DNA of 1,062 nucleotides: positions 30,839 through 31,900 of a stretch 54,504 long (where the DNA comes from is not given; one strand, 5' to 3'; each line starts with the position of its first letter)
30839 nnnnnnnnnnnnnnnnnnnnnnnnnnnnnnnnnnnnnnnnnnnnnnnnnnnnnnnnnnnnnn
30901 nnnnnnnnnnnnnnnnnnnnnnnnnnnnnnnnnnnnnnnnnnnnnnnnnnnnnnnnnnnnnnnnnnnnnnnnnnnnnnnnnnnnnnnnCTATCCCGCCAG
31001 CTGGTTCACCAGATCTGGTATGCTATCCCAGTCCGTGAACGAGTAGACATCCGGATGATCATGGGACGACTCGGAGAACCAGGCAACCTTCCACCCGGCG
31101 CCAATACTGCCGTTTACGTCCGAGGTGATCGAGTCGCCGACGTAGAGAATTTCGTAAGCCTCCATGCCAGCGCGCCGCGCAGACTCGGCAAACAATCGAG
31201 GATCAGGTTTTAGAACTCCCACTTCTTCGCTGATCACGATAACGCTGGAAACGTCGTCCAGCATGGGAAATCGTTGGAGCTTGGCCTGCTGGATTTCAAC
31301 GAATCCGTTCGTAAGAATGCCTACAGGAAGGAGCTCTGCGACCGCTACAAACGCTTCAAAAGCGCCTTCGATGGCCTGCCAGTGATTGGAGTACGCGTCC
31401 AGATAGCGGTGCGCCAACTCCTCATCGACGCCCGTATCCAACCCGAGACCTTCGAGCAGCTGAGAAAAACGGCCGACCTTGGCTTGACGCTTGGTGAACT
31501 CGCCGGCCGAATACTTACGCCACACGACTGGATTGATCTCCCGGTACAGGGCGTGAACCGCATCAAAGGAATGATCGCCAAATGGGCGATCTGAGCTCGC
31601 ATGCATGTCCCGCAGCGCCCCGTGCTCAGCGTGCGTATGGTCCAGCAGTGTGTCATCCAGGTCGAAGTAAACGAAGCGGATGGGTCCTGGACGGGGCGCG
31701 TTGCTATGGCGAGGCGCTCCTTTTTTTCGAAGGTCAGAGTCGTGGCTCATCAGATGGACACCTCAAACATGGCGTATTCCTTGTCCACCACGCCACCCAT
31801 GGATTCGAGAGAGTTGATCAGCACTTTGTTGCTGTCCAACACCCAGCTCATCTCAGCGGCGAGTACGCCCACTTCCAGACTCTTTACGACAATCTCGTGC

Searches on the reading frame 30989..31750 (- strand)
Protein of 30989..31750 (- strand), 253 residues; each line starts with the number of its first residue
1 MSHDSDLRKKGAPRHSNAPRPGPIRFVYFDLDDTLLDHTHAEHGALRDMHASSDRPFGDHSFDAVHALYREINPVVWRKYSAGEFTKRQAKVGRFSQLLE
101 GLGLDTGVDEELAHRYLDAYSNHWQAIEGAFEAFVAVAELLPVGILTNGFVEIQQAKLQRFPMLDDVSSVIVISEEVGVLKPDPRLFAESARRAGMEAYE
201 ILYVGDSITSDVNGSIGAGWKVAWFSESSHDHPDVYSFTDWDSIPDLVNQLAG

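Call 9: search_protein_families(library=pfam, proteins=[window:30989-31750:-], max_evalue=1)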
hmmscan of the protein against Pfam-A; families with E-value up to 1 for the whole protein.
window:30989-31750:- (253 aa): 5 families
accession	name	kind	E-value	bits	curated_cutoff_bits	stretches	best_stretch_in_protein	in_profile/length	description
PF00702.32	Hydrolase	-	7.4e-18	66.1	26.4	1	26-218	3-190/191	haloacid dehalogenase-like hydrolase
PF13419.12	HAD_2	-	1e-13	52.3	23.8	1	29-224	3-177/178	Haloacid dehalogenase-like hydrolase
PF13242.12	Hydrolase_like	-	5.9e-06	26.6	22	1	181-236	4-59/75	HAD-hyrolase-like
PF08241.18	Methyltransf_11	-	0.075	14.1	21.2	0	24-67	19-66/95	Methyltransferase domain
PF05761.20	5_nucleotid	-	0.31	10.3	28.5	1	194-221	296-324/460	5' nucleotidase family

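Call 11: find_encoding_contigs(protein=window:30989-31750:-, flank=3000, max_places=6)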
Protein window:30989-31750:- (253 aa): 8 contigs read that carry it; 6 places shown.
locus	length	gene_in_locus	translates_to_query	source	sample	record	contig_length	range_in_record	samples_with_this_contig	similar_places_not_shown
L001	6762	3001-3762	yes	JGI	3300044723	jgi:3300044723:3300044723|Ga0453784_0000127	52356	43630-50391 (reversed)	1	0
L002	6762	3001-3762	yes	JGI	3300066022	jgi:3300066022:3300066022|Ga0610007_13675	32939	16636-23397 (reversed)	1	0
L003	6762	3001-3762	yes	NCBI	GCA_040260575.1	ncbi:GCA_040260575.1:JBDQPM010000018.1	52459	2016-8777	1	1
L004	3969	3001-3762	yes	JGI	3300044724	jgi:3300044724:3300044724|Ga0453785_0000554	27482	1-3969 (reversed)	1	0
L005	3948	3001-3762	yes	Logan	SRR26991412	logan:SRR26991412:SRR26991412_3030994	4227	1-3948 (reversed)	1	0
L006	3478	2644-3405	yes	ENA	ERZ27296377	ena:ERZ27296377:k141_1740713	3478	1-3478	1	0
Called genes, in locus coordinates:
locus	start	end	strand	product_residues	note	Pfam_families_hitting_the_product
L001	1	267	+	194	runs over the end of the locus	PF18935:DUF5683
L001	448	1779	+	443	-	PF00155:Aminotran_1_2, PF01053:Cys_Met_Meta_PP (faint), PF01212:Beta_elim_lyase (weak)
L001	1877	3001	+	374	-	-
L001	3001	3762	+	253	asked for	PF00702:Hydrolase, PF13419:HAD_2, PF13242:Hydrolase_like (weak)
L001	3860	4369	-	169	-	-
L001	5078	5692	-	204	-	PF01694:Rhomboid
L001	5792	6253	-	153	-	-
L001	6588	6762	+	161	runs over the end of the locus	PF00582:Usp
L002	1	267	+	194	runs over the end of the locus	PF18935:DUF5683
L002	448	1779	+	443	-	PF00155:Aminotran_1_2, PF01053:Cys_Met_Meta_PP (faint), PF01212:Beta_elim_lyase (weak)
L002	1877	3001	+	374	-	-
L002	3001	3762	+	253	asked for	PF00702:Hydrolase, PF13419:HAD_2, PF13242:Hydrolase_like (weak)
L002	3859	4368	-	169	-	-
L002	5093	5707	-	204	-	PF01694:Rhomboid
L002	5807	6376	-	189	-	-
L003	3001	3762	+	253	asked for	PF00702:Hydrolase, PF13419:HAD_2, PF13242:Hydrolase_like (weak)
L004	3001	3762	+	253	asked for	PF00702:Hydrolase, PF13419:HAD_2, PF13242:Hydrolase_like (weak)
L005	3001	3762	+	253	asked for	PF00702:Hydrolase, PF13419:HAD_2, PF13242:Hydrolase_like (weak)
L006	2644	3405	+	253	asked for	PF00702:Hydrolase, PF13419:HAD_2, PF13242:Hydrolase_like (weak)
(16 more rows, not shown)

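Call 13: find_related_loci(query=window:30989-31750:-, collection=genome_contigs, flank=10000)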
Query window:30989-31750:- (253 aa) in genome_contigs; peptide patterns used: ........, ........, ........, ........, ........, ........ (x = any residue, [..] = any of these).
246 stretches matched a pattern; 122 encode a relative of the query (tblastn E <= 1e-3); the best 80 are kept; 80 distinct loci.
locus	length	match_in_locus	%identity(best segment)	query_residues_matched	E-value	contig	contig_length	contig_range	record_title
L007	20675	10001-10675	81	24-248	2e-125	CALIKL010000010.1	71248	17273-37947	MAG: uncultured bacterium isolate S1_Bin_Bin_34_sub_1 genome assembly, contig: c_000003414277, whole genome shotgun sequ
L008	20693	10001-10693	75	23-253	1e-115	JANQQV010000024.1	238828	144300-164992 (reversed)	MAG: Rhodothermales bacterium isolate IP29b_bin.39 k99_3178528, whole genome shotgun sequence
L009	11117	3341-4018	68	23-248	2e-103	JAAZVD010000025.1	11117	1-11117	MAG: Bacteroidetes bacterium isolate HW_metabat.3 HW_C1428, whole genome shotgun sequence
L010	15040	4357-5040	66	23-250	6e-96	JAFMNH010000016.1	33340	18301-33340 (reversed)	MAG: Rhodothermales bacterium isolate DEBay_Sum29NL08_33 NODE_749_length_33340_cov_5.72321, whole genome shotgun sequenc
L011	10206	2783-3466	64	23-253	1e-94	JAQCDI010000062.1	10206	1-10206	MAG: Bacteroidetes bacterium isolate casp15-mb.73 NODE_7858_length_10206_cov_0.056792, whole genome shotgun sequence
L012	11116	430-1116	62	22-249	9e-92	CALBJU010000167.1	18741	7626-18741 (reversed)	MAG TPA_asm: uncultured Bacteroidetes bacterium isolate SRR5494785_bin.98_CONCOCT_v1.1_MAG genome assembly, contig: ERZ7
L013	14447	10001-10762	58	5-244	7e-89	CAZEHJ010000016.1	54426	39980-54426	MAG TPA_asm: uncultured Rhodothermales bacterium isolate binchicken_co46_725 genome assembly, contig: NODE_974_length_54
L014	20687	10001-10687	59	22-249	7e-85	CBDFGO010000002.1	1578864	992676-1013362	MAG: Rhodothermales bacterium isolate 28387fc5-9e00-4dd0-aba9-54588f9ed8d6 genome assembly, contig: contig_2, whole geno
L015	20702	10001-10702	58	24-248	4e-84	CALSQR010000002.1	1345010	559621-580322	MAG: uncultured bacterium isolate AJ_MB375_1 genome assembly, contig: contig_24206_partial_20981_1365991_AJ_MB375, whole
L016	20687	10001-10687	56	14-246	1e-81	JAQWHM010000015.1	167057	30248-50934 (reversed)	MAG: Rhodothermales bacterium isolate cluster1_bin.29 k141_1161326, whole genome shotgun sequence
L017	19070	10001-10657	59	24-241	1e-81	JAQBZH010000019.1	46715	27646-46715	MAG: Bacteroidetes bacterium isolate casp150-mb.57 NODE_2002_length_46715_cov_0.198151, whole genome shotgun sequence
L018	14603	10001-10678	57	24-248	4e-79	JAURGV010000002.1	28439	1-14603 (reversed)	MAG: Rhodothermales bacterium isolate SFB_649D_100_68 NODE_2_length_28439_cov_3.689761, whole genome shotgun sequence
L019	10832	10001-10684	57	24-251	5e-79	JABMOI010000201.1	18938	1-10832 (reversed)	MAG: bacterium isolate bin.449 k141_5510829, whole genome shotgun sequence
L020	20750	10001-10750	52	1-249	9e-77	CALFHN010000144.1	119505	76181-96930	MAG TPA_asm: uncultured Bacteroidetes bacterium isolate ERR2206786_bin.62_CONCOCT_v1.1_MAG genome assembly, contig: ERZ8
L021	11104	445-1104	55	24-242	3e-72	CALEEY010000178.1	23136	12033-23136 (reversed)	MAG TPA_asm: uncultured Bacteroidetes bacterium isolate ERR2206758_bin.61_CONCOCT_v1.1_MAG genome assembly, contig: ERZ8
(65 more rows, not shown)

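Call 64: search_protein_families(library=ncbifam, proteins=[window:30989-31750:-], max_evalue=0.001)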
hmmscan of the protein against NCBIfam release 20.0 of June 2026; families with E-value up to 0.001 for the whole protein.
window:30989-31750:- (253 aa): 22 families
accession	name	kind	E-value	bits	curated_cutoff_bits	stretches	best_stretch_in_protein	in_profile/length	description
TIGR02254.1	YjjG_YfnB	equivalog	8.3e-45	153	159.9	1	25-235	2-206/223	YjjG family noncanonical pyrimidine nucleotidase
NF006976.0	PRK09449.1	equivalog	1.6e-32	112.9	183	1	25-234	4-204/225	pyrimidine 5'-nucleotidase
NF052576.1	PymNtasePynAStpc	equivalog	1.3e-25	90.3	350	1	25-231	4-206/229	pyrimidine 5'-nucleotidase PynA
TIGR02253.1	CTE7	subfamily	7.5e-24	84.7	169.75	1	24-240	2-211/221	TIGR02253 family HAD-type hydrolase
NF053830.1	RUBPPhHalo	equivalog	4e-16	59.3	330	1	26-231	4-209/234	ribulose-1,5-bisphosphate 5-phosphatase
TIGR02252.1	DREG-2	subfamily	3.3e-15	56.4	155.2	1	110-224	88-203/203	HAD hydrolase, REG-2-like, family IA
TIGR01549.1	HAD-SF-IA-v1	subfamily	2.7e-13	50.6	23.3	1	120-219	57-149/149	HAD-IA family hydrolase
NF008018.0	PRK10748.1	equivalog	2.4e-10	40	225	1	23-231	9-213/238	5-amino-6-(5-phospho-D-ribitylamino)uracil phosphatase YigB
NF007854.0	PRK10563.1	equivalog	4.3e-10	39.6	211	1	120-248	83-212/221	6-phosphogluconate phosphatase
TIGR01449.2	PGP_bact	equivalog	1e-08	35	180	1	27-227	1-186/213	phosphoglycolate phosphatase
TIGR01428.1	HAD_type_II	equivalog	3.9e-08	33.5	125.4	1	25-225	2-190/197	haloacid dehalogenase type II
NF009696.0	PRK13222.1-3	equivalog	2e-07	30.9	359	1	25-225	4-186/223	N-acetylmuramic acid 6-phosphate phosphatase MupP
TIGR01662.1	HAD-SF-IIIA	subfamily_domain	2.4e-07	30.9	44.6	1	123-226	23-139/141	HAD-IIIA family hydrolase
TIGR01458.1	HAD-SF-IIA-hyp3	hypoth_equivalog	2.6e-05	23.7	175.95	1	178-251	176-254/257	TIGR01458 family HAD-type hydrolase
NF009695.0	PRK13222.1-2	equivalog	0.00015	21.3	225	0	140-222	110-190/226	phosphoglycolate phosphatase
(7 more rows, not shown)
